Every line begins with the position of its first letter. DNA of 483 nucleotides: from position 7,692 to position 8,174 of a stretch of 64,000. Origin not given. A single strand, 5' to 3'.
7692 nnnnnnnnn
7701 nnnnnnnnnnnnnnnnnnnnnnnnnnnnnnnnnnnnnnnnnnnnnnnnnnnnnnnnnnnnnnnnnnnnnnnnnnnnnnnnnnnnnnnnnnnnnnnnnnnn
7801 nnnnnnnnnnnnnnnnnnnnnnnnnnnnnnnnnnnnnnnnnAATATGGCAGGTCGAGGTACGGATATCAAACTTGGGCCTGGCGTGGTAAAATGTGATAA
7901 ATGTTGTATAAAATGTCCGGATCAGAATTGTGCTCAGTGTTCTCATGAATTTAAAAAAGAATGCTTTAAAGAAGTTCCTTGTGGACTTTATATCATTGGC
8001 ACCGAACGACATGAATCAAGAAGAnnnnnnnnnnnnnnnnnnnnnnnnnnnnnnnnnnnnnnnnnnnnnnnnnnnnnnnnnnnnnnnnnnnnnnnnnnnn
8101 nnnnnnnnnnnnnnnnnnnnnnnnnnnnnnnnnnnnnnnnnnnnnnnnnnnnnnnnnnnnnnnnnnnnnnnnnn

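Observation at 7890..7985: Eight-cysteine insertion replacing the variable subdomain in SecA motor domain 2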

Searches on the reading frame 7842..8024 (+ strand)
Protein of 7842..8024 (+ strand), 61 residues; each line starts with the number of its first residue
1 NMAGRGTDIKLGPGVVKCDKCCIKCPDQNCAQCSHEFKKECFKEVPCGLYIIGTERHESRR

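Call 22: search_protein_representatives(protein=window:7842-8024:+)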
Query: 61 residues. Proteins with E-value up to 0.001 (for the whole library): 49; up to 1e-10: 8; up to 1e-30: 0. The best 49 are listed.
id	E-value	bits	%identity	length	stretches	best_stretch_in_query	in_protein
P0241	2.4e-17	78.1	66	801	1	1-61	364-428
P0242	5.2e-16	73.8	69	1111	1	1-61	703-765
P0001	4.8e-14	67.6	55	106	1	2-61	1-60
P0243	1.2e-13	66.4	59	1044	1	1-61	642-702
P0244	2.0e-13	65.6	57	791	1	1-61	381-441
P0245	1.2e-12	63.2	63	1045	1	1-61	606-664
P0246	1.5e-12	62.9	61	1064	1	1-61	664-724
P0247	3.7e-12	61.7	58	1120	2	1-29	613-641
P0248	4.3e-10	55.2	70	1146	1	1-61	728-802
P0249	7.1e-10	54.4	63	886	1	1-61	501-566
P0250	3.5e-09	52.3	61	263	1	1-61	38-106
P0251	4.2e-09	52.0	56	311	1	1-59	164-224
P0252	9.9e-09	50.8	52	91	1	1-60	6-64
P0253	1.8e-08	50.0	77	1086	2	31-61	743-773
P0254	3.2e-08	49.2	65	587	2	20-61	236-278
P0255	3.6e-08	49.1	59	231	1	1-61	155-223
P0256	3.7e-08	49.0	51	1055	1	1-61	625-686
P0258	1.3e-07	47.3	58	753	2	8-61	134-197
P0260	2.1e-07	46.7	70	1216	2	19-61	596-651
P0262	3.9e-07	45.8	72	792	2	14-61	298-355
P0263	7.8e-07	44.8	68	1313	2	19-61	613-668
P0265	2.8e-06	43.1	56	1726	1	1-61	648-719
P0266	2.8e-06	43.1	72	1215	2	33-61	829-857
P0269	1.8e-05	40.5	57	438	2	1-23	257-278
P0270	3.3e-05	39.7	66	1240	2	14-61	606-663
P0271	4.0e-05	39.5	58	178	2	7-61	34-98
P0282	3.5e-04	36.5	62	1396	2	13-61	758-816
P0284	3.9e-04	36.3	60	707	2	19-61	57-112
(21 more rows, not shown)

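Call 25: list_cluster_members(proteins=[P0241, P0242, P0243, P0245, P0246, P0247, P0248, P0249, P0260, P0263])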
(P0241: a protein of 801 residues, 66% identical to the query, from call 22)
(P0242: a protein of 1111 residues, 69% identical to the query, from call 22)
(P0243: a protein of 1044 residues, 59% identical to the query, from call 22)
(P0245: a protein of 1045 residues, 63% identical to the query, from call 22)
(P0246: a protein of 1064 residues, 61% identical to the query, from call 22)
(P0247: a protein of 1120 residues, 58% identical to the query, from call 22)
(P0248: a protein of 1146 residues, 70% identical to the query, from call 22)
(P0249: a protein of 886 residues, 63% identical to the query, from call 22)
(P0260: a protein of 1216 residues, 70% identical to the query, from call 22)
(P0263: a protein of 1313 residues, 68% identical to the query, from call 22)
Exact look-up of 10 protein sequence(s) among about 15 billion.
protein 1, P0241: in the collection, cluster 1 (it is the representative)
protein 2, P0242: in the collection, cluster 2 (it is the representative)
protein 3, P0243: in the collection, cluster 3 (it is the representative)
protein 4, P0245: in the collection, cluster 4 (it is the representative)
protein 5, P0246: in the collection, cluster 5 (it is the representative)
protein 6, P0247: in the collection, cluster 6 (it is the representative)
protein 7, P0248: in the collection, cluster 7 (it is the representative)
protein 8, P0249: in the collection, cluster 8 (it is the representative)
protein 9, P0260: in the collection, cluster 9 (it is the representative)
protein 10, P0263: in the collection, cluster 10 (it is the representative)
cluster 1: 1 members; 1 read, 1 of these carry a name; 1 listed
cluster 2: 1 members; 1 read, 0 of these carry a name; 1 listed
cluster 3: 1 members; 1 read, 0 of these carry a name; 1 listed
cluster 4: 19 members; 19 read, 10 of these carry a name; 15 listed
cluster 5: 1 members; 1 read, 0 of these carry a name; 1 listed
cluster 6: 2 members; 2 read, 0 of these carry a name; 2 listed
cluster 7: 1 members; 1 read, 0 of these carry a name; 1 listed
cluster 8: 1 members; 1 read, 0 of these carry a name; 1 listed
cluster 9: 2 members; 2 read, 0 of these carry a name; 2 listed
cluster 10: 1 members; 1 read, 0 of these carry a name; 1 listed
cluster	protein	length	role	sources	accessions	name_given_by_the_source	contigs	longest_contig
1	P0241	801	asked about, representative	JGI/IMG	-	preprotein translocase subunit SecA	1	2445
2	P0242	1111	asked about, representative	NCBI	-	-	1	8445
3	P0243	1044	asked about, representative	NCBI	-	-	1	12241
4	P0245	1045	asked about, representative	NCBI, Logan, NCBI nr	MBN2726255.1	preprotein translocase subunit SecA [Candidatus Mcinerneyibacteriota bacterium]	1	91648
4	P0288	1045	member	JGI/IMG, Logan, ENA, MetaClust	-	preprotein translocase subunit SecA | \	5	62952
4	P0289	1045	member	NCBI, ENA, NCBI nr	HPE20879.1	MAG TPA: preprotein translocase subunit SecA [Candidatus Mcinerneyibacteriales bacterium] | preprotein translocase subunit SecA [Candidatus Mcinerneyibacteriales bacterium]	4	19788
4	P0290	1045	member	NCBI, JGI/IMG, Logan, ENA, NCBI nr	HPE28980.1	MAG TPA: preprotein translocase subunit SecA [Candidatus Mcinerneyibacteriales bacterium] | preprotein translocase subunit SecA [Candidatus Mcinerneyibacteriales bacterium]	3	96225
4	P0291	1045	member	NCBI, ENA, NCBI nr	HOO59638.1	MAG TPA: preprotein translocase subunit SecA [Candidatus Mcinerneyibacteriales bacterium] | preprotein translocase subunit SecA [Candidatus Mcinerneyibacteriales bacterium]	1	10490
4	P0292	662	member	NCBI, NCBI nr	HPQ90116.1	MAG TPA: SEC-C metal-binding domain-containing protein, partial [Candidatus ... | SEC-C metal-binding domain-containing protein [Candidatus Mcinerneyibacteriales bacterium]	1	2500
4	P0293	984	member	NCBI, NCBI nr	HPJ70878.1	MAG TPA: preprotein translocase subunit SecA, partial [Candidatus Mcinerneyibacteriales ... | preprotein translocase subunit SecA [Candidatus Mcinerneyibacteriales bacterium]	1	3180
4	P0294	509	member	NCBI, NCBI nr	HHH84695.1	MAG TPA: preprotein translocase subunit SecA, partial [Firmicutes bacterium] | preprotein translocase subunit SecA [Bacillota bacterium]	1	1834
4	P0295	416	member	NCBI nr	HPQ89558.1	hypothetical protein [Candidatus Mcinerneyibacteriales bacterium]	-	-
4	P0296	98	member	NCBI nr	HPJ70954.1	hypothetical protein [Candidatus Mcinerneyibacteriales bacterium]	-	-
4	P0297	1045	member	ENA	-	-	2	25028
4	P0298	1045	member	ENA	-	-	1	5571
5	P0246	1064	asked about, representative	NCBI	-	-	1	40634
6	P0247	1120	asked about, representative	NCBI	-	-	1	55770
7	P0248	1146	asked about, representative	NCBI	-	-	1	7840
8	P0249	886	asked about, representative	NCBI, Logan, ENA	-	-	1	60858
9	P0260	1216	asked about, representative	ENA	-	-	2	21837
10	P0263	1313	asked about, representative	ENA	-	-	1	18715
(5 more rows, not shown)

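Call 26: list_cluster_members(proteins=[P0258, P0262, P0269, P0270, P0271, P0282, P0284, P0253, P0266, P0265])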
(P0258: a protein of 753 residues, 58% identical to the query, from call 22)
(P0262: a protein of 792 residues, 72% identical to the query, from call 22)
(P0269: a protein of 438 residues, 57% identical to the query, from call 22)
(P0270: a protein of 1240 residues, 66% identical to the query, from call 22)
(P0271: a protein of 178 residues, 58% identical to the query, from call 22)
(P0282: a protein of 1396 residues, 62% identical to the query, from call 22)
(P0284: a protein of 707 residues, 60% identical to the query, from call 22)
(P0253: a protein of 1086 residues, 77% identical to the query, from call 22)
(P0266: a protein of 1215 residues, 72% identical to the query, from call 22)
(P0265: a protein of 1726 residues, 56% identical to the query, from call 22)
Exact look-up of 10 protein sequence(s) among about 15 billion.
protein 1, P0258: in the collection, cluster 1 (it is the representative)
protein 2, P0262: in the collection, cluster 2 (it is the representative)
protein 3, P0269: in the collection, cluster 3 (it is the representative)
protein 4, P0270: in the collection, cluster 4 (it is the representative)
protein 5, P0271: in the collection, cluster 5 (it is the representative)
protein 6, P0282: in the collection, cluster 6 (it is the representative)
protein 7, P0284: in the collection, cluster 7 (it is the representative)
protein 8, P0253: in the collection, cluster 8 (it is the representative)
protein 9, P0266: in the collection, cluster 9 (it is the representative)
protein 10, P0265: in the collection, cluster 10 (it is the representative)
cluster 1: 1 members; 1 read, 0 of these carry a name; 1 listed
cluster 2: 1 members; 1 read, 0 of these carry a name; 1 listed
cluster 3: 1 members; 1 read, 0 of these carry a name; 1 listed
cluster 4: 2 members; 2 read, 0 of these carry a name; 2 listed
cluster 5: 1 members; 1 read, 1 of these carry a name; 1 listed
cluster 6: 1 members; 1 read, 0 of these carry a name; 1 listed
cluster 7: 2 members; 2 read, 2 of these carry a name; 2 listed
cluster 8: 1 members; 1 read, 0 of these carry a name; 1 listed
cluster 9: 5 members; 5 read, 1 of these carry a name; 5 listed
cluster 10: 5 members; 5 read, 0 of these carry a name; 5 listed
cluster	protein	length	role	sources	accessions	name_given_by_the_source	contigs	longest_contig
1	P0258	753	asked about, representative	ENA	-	-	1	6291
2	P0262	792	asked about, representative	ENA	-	-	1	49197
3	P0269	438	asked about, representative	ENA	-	-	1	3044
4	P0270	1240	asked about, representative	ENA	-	-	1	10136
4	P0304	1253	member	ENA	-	-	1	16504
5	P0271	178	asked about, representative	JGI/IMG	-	preprotein translocase subunit SecA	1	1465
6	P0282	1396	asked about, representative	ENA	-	-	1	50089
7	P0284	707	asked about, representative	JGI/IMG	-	preprotein translocase subunit SecA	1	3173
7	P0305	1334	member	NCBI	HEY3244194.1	MAG TPA: SEC-C metal-binding domain-containing protein [Phycisphaerae bacterium]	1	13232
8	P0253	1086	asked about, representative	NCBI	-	-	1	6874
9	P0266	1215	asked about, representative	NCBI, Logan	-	-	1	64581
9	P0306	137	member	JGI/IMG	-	preprotein translocase subunit SecA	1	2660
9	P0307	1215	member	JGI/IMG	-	-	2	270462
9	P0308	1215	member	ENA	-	-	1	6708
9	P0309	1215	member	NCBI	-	-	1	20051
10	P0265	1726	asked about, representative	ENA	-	-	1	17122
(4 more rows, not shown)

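Call 52: find_homologous_proteins(query=P0270, max_evalue=1e-50)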
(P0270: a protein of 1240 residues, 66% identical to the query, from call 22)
Query P0270 (1240 aa): 8000 proteins with E <= 1e-50 among 8000 candidates; the best 120 are listed.
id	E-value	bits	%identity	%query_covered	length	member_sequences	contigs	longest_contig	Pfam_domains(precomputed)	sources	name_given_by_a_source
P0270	0.0e+0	2815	100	100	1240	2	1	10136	PF07517.21,PF07516.19,PF21090.4,PF02810.22,PF01043.27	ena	-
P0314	0.0e+0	2434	86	98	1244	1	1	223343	PF07517.21,PF07516.19,PF21090.4,PF02810.22,PF01043.27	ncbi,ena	-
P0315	0.0e+0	2288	80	99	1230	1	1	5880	PF07517.21,PF07516.19,PF21090.4,PF02810.22,PF01043.27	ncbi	-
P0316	0.0e+0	2250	79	99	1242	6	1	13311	PF07517.21,PF07516.19,PF21090.4,PF02810.22,PF01043.27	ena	-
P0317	0.0e+0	2042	72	100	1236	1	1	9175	PF07517.21,PF07516.19,PF21090.4,PF02810.22,PF01043.27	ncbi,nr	ncbi:MAG: preprotein translocase subunit SecA [Phycisphaerae bacterium]|nr:preprotein translocase su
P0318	0.0e+0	2042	72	100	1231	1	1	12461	PF07517.21,PF07516.19,PF21090.4,PF02810.22,PF01043.27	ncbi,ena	-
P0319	0.0e+0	2029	71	99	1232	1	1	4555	PF07517.21,PF07516.19,PF21090.4,PF02810.22,PF01043.27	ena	-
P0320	0.0e+0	2025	71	100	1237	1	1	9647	PF07517.21,PF07516.19,PF21090.4,PF02810.22,PF01043.27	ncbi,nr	ncbi:MAG: preprotein translocase subunit SecA [Phycisphaerae bacterium]|nr:preprotein translocase su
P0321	0.0e+0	2024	71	100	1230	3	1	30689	PF07517.21,PF07516.19,PF21090.4,PF02810.22,PF01043.27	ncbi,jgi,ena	jgi:preprotein translocase subunit SecA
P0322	0.0e+0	1998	70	100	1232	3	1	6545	PF07517.21,PF07516.19,PF21090.4,PF02810.22,PF01043.27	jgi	jgi:preprotein translocase subunit SecA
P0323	0.0e+0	1961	69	99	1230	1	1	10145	PF07517.21,PF07516.19,PF21090.4,PF02810.22,PF01043.27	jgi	-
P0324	0.0e+0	1952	67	99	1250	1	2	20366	PF07517.21,PF07516.19,PF21090.4,PF02810.22,PF01043.27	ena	-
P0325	0.0e+0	1931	67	100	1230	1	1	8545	PF07517.21,PF07516.19,PF21090.4,PF02810.22,PF01043.27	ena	-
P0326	0.0e+0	1930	68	99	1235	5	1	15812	PF07517.21,PF07516.19,PF21090.4,PF02810.22,PF01043.27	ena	-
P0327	0.0e+0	1925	68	99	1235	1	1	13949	PF07517.21,PF07516.19,PF21090.4,PF02810.22,PF01043.27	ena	-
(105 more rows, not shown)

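Call 59: list_cluster_members(proteins=[P0244, P0250, P0251, P0255, P0256, P0003, P0009, P0011, P0002, P0001])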
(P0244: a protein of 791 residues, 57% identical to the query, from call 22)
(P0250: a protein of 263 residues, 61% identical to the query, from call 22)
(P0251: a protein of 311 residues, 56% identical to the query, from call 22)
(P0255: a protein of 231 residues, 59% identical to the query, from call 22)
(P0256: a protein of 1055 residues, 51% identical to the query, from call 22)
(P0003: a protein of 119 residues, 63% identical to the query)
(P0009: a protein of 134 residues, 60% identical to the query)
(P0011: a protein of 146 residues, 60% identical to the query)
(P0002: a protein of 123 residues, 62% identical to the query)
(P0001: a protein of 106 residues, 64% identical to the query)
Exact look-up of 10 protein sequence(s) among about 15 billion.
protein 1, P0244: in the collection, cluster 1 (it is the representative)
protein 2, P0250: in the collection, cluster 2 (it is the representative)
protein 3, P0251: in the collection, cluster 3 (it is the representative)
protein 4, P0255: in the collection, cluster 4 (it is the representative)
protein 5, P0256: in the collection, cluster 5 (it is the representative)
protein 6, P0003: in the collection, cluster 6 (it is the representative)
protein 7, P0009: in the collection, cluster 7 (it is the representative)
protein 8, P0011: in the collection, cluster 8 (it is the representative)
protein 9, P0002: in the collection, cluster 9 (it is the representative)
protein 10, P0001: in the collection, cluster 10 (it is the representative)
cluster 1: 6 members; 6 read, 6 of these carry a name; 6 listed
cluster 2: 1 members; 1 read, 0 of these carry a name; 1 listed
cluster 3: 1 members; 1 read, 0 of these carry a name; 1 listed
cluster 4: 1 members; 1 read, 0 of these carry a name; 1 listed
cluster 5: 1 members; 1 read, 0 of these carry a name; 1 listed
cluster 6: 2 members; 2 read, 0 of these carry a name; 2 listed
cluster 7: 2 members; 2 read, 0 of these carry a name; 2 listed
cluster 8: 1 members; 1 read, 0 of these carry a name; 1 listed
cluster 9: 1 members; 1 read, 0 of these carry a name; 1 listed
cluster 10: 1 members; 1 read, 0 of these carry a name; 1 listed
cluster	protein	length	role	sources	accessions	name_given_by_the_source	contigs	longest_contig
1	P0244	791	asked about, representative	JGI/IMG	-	preprotein translocase subunit SecA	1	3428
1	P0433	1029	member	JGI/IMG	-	preprotein translocase subunit SecA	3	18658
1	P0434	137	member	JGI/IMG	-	preprotein translocase subunit SecA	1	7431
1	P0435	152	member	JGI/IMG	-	preprotein translocase subunit SecA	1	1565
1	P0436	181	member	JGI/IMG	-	preprotein translocase subunit SecA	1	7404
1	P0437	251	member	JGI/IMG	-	preprotein translocase subunit SecA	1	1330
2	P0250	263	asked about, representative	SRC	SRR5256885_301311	-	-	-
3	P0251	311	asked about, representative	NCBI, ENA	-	-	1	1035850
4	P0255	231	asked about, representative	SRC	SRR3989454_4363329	-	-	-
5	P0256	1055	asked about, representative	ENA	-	-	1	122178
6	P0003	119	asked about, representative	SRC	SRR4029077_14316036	-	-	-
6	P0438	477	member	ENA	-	-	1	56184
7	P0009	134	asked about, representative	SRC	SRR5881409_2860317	-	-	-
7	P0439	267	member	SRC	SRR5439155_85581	-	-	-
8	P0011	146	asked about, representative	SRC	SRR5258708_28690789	-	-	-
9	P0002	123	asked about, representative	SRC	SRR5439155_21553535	-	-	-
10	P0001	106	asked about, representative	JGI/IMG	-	-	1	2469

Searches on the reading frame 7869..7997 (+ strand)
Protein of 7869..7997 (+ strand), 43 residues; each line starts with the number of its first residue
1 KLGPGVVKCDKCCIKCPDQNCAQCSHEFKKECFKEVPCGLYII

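Call 34: search_protein_families(library=pfam, proteins=[window:7869-7997:+], max_evalue=10)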
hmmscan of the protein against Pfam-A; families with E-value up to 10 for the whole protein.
seq(43 aa): 0 families

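Call 51: search_solved_structures(query=window:7881-7988:+, max_evalue=10, show_alignments=3)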
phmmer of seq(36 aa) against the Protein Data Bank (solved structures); distinct sequences matched with E-value up to 10: 3.
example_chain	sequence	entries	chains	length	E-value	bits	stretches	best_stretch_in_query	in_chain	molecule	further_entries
2ppl_A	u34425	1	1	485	0.82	13.3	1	5-25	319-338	Pancreatic lipase-related protein 1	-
1rp1_A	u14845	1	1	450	0.94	13.2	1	8-27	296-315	PANCREATIC LIPASE RELATED PROTEIN 1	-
2ksk_A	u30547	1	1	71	3.3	11.5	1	13-35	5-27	Sugarcane defensin 5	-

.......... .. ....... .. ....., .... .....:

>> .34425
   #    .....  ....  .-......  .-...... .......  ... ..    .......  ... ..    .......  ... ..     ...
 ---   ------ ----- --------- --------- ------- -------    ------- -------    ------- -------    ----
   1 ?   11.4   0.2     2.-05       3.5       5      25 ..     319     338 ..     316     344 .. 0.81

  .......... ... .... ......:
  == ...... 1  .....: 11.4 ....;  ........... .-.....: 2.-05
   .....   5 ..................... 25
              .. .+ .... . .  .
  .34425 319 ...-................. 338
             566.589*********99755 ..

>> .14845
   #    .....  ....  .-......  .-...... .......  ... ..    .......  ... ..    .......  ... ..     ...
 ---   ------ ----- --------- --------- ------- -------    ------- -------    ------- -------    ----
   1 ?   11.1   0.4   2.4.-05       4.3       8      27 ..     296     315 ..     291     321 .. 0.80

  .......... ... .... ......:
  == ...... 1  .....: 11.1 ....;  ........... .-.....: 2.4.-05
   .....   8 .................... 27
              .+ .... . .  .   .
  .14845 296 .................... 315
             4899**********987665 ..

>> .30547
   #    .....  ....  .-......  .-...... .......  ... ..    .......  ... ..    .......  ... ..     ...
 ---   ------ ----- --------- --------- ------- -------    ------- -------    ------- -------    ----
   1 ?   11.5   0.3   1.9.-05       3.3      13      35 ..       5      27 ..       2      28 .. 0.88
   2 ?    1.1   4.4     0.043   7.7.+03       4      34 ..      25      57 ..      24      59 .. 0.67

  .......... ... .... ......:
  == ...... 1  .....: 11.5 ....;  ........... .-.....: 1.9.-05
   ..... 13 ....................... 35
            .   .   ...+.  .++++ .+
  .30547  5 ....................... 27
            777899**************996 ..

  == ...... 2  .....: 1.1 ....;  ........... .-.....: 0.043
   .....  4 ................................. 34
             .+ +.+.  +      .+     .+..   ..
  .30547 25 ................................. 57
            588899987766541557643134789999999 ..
